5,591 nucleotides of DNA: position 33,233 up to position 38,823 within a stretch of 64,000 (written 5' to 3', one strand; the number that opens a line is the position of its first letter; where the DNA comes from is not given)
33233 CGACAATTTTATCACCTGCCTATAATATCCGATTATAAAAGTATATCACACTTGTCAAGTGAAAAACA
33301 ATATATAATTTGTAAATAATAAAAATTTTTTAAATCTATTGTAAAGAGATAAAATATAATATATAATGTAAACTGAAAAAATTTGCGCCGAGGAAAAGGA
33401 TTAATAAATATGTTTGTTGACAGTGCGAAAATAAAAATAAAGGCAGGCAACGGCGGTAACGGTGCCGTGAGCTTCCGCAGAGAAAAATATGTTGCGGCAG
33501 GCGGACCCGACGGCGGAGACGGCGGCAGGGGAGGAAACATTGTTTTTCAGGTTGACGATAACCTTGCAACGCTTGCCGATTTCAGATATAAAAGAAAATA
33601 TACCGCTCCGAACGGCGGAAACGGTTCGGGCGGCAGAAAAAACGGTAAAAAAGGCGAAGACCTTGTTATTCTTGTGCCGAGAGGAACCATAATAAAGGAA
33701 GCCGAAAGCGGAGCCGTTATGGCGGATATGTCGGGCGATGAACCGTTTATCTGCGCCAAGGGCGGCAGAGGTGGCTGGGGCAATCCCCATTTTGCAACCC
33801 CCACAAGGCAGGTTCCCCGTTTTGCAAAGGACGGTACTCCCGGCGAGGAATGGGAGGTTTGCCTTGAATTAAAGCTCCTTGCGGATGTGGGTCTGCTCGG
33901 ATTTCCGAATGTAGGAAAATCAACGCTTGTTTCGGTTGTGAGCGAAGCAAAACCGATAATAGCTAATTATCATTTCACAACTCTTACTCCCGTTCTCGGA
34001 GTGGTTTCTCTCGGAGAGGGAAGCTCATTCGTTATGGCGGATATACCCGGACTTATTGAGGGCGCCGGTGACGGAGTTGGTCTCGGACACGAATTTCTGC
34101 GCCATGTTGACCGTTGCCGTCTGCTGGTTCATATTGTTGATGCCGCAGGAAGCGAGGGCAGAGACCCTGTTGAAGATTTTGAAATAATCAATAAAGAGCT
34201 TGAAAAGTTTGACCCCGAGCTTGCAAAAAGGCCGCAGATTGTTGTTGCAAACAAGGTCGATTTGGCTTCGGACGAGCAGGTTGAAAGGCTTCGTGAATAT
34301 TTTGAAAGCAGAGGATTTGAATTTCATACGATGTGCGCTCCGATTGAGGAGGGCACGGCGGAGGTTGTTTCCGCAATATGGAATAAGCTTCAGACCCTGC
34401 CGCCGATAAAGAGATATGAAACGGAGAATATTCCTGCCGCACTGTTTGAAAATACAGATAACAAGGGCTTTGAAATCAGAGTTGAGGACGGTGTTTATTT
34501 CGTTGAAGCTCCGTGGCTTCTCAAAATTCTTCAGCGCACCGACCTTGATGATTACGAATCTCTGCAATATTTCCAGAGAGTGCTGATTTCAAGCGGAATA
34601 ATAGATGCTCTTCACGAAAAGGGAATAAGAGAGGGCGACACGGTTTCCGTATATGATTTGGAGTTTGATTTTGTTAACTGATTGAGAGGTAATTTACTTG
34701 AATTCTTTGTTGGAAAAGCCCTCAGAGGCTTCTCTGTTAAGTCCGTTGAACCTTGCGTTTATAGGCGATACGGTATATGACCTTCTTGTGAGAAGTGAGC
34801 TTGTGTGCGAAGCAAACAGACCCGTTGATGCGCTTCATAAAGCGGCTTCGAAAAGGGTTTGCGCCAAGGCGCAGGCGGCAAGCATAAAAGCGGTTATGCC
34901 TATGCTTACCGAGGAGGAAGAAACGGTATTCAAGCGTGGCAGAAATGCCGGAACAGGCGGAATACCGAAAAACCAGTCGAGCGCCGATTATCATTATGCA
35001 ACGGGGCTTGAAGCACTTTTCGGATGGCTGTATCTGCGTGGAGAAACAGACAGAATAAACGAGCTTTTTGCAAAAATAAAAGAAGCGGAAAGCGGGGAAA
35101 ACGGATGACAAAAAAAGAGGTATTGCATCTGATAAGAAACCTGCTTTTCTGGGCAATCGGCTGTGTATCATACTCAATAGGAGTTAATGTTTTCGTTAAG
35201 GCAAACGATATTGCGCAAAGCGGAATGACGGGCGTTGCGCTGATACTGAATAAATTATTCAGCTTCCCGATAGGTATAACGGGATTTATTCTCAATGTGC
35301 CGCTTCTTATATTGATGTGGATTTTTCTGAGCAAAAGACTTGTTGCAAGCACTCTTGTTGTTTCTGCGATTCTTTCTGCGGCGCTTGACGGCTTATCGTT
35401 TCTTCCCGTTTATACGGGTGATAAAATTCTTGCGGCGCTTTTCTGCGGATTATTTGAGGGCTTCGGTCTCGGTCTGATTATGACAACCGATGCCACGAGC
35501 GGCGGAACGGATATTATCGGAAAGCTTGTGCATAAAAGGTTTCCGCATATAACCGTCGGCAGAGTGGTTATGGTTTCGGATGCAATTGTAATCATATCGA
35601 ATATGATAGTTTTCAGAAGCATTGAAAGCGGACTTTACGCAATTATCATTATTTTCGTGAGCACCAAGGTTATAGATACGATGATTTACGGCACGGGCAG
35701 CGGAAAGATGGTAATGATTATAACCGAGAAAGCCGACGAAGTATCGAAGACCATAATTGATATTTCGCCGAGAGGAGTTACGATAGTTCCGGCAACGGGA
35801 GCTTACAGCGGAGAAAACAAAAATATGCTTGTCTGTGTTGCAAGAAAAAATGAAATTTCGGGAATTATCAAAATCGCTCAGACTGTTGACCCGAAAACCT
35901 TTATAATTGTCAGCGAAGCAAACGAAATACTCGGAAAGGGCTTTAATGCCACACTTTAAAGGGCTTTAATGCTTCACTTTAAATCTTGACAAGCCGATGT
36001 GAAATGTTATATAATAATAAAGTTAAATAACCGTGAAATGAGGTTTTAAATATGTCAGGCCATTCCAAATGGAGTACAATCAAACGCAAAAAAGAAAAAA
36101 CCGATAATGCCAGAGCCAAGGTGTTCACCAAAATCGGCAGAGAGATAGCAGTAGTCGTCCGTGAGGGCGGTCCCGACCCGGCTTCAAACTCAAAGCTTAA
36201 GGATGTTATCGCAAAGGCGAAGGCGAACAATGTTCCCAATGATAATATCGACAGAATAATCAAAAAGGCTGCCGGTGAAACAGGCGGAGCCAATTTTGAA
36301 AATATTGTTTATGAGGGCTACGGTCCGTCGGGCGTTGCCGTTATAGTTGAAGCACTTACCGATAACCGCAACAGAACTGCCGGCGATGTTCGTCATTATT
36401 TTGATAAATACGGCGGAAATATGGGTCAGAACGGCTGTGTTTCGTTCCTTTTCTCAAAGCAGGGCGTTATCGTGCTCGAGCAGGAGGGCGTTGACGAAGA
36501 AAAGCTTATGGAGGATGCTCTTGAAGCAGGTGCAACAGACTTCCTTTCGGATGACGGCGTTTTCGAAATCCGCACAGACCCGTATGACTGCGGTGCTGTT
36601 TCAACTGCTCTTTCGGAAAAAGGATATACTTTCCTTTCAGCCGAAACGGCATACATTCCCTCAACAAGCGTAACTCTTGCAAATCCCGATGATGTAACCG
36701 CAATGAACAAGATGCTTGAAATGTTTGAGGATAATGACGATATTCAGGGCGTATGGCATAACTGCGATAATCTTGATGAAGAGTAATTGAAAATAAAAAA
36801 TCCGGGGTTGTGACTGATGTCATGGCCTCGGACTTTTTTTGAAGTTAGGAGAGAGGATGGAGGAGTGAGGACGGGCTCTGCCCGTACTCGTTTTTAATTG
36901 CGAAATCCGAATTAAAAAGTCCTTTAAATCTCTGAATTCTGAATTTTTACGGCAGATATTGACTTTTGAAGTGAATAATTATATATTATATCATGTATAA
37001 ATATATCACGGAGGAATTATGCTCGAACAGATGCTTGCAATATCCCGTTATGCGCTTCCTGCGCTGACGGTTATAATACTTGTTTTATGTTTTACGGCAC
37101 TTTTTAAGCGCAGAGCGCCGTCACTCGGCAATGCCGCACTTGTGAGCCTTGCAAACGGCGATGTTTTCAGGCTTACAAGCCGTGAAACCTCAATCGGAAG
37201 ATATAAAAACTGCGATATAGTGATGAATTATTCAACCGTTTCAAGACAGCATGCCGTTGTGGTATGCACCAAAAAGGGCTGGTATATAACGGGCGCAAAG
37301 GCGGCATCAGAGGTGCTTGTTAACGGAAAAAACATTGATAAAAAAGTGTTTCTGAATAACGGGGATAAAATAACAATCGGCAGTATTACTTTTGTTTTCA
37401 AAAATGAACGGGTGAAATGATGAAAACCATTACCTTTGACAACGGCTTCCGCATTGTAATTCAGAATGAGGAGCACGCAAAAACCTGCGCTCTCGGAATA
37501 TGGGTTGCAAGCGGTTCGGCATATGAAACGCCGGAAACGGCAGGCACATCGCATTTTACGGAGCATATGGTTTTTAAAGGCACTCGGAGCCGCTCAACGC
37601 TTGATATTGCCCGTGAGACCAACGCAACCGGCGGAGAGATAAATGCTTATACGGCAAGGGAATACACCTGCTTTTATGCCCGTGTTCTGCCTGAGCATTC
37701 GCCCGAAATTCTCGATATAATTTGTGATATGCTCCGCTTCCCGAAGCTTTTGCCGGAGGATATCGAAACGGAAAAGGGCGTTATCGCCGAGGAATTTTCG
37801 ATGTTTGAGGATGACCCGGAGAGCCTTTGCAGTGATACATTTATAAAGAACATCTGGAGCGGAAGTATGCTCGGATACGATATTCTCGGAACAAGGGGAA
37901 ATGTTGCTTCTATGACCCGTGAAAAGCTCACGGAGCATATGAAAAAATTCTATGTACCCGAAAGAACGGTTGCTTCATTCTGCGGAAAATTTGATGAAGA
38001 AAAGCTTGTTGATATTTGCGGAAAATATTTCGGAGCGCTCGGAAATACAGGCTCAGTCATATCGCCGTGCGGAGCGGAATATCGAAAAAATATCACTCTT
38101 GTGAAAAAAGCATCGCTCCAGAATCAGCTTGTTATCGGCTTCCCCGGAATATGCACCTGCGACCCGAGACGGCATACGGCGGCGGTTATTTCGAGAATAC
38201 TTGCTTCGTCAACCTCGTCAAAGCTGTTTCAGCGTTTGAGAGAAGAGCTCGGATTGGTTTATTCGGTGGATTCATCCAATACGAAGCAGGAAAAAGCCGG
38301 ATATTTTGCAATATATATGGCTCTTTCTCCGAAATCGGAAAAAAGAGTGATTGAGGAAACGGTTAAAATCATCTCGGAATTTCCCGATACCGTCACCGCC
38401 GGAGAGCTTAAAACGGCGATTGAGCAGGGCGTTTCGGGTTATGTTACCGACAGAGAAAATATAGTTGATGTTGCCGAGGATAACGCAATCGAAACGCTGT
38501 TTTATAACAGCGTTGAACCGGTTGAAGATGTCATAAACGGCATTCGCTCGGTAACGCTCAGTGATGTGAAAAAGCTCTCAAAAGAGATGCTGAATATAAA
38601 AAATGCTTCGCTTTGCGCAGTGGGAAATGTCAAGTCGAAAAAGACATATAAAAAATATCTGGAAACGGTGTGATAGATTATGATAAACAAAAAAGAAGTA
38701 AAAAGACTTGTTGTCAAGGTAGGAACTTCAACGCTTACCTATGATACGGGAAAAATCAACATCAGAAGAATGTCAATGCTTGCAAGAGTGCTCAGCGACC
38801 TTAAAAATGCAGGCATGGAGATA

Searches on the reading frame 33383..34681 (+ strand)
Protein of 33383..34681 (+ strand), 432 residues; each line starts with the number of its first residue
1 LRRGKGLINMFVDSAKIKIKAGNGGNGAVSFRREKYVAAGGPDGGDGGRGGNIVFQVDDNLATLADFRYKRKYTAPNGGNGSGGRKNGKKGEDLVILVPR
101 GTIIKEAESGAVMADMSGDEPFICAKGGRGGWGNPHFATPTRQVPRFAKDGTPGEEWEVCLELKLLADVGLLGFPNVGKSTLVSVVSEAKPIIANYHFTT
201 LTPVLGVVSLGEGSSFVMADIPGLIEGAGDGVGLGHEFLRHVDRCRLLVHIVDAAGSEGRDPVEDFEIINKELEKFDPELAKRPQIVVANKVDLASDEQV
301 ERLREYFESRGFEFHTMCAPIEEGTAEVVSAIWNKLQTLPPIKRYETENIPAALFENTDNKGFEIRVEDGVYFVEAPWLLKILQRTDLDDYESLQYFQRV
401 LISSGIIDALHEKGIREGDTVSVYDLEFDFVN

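Call 74: search_protein_families(library=pfam, proteins=[window:33383-34681:+], max_evalue=0.00001)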
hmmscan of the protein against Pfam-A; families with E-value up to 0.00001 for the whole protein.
window:33383-34681:+ (432 aa): 4 families
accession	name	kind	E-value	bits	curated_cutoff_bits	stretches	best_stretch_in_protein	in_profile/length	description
PF01018.28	GTP1_OBG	-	5e-59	198.8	27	1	12-165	1-155/155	GTP1/OBG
PF09269.16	DUF1967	-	2e-25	89.1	27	1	363-430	1-70/70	Domain of unknown function (DUF1967)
PF01926.29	MMR_HSR1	-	9.7e-24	84.1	21.9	1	168-291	1-113/113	50S ribosome-binding GTPase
PF02421.24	FeoB_N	-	1.4e-06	28.3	27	1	169-255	3-89/156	Ferrous iron transport protein B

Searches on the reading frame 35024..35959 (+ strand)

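Call 74: search_protein_families(library=pfam, proteins=[window:35024-35959:+], max_evalue=0.00001)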
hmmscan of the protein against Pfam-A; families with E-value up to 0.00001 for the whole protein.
window:35024-35959:+ (311 aa): 2 families
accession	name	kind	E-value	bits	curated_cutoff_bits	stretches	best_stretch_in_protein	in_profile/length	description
PF02588.21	YitT_membrane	-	8e-58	195.6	24.3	1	40-244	2-204/205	Uncharacterised 5xTM membrane BCR, YitT family COG1284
PF10035.14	DUF2179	-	5.5e-20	71.4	22.8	1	250-304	1-55/55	Uncharacterized protein conserved in bacteria (DUF2179)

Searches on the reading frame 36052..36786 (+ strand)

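Call 74: search_protein_families(library=pfam, proteins=[window:36052-36786:+], max_evalue=0.00001)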
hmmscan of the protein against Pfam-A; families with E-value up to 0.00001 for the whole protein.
window:36052-36786:+ (244 aa): 2 families
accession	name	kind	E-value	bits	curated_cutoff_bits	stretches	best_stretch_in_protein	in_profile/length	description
PF01709.26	Transcrip_reg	-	2.2e-60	203.5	27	1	82-237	1-159/160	TACO1/YebC second and third domain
PF20772.2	TACO1_YebC_N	-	1e-31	109.6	36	1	5-76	1-73/73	TACO1/YebC protein N-terminal domain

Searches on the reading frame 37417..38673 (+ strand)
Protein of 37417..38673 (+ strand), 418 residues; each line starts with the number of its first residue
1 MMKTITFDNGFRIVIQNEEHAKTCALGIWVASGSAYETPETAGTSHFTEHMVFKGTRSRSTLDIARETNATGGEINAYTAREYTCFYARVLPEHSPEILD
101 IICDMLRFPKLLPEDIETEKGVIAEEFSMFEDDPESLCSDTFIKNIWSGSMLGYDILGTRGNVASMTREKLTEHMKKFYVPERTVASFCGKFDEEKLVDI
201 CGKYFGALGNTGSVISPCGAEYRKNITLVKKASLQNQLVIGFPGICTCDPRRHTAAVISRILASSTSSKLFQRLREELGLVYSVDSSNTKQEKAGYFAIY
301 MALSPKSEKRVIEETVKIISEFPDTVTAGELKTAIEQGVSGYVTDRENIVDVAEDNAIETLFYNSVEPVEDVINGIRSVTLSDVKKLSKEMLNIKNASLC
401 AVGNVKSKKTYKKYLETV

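Call 75: search_protein_families(library=pfam, proteins=[window:37417-38673:+], max_evalue=0.00001)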
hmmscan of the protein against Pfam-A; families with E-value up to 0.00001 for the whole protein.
window:37417-38673:+ (418 aa): 2 families
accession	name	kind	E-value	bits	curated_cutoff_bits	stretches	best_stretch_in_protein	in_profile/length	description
PF00675.25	Peptidase_M16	-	2.3e-38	131.9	22.3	1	12-159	1-148/149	Insulinase (Peptidase family M16)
PF05193.26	Peptidase_M16_C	-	3.9e-34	118.5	23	1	165-337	1-180/181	Peptidase M16 inactive domain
